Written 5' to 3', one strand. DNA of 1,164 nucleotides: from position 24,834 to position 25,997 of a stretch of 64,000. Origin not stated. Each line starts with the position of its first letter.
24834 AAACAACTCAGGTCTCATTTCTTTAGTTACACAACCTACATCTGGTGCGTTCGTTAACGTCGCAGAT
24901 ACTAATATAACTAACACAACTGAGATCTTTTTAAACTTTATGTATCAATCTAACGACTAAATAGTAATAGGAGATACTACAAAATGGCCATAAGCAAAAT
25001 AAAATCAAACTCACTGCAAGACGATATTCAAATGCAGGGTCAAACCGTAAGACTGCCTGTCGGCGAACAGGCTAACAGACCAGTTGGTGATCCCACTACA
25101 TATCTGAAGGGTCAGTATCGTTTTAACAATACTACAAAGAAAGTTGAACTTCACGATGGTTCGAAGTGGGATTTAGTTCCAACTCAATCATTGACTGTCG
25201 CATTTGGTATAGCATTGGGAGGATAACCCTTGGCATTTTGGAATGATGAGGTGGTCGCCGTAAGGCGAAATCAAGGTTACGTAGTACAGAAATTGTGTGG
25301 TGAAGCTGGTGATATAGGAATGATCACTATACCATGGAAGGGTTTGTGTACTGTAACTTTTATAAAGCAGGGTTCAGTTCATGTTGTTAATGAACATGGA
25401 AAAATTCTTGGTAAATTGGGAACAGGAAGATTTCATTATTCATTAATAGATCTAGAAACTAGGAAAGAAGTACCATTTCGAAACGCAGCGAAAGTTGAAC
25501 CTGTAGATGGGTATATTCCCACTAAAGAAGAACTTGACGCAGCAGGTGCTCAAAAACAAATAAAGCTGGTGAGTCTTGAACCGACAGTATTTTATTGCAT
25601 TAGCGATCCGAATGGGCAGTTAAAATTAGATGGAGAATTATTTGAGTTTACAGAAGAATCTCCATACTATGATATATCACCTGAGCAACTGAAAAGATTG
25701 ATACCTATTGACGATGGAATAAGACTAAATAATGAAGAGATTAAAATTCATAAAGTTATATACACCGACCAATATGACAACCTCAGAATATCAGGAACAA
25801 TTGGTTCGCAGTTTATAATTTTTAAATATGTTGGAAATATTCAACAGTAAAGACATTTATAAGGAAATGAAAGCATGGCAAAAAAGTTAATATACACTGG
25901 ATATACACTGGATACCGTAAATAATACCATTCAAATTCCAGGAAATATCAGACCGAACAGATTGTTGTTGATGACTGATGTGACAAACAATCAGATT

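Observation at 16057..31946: Two giant virion proteins, each followed by a small protein with a T7 gp17-like N-terminal domain (possible duplicated module)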

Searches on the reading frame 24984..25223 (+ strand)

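Call 7: search_protein_families(library=pfam, proteins=[window:24984-25223:+], max_evalue=0.1)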
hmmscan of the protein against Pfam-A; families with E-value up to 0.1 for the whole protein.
window:24984-25223:+ (80 aa): 0 families

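Call 8: search_protein_families(library=phrogs, proteins=[window:24984-25223:+], max_evalue=0.01)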
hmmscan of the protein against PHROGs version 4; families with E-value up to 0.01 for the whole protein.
window:24984-25223:+ (80 aa): 6 families
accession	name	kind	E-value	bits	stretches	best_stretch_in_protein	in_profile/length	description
phrog_2803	-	unknown function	1.5e-05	25.4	1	17-63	38-80/311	-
phrog_1325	-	unknown function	3.3e-05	24.5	1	20-65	40-81/334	-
phrog_1959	-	unknown function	0.00017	22.3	1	13-74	34-100/298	-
phrog_30742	-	tail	0.00044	19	1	36-76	987-1027/1029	tail fiber protein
phrog_25721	-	unknown function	0.00059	20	1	21-62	40-77/340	-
phrog_24138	-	unknown function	0.0022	18.3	1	21-67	40-82/347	-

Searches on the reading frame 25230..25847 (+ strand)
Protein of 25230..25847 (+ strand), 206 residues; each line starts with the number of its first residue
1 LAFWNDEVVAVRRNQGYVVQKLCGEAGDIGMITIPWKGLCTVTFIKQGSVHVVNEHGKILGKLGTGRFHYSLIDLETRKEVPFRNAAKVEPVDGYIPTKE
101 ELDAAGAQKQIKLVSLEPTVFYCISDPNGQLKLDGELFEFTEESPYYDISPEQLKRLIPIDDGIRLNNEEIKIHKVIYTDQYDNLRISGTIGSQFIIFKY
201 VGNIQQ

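Call 7: search_protein_families(library=pfam, proteins=[window:25230-25847:+], max_evalue=0.1)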
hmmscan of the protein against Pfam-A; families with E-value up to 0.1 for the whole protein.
window:25230-25847:+ (206 aa): 0 families

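Call 8: search_protein_families(library=phrogs, proteins=[window:25230-25847:+], max_evalue=0.01)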
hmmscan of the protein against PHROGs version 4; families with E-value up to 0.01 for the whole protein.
window:25230-25847:+ (206 aa): 0 families
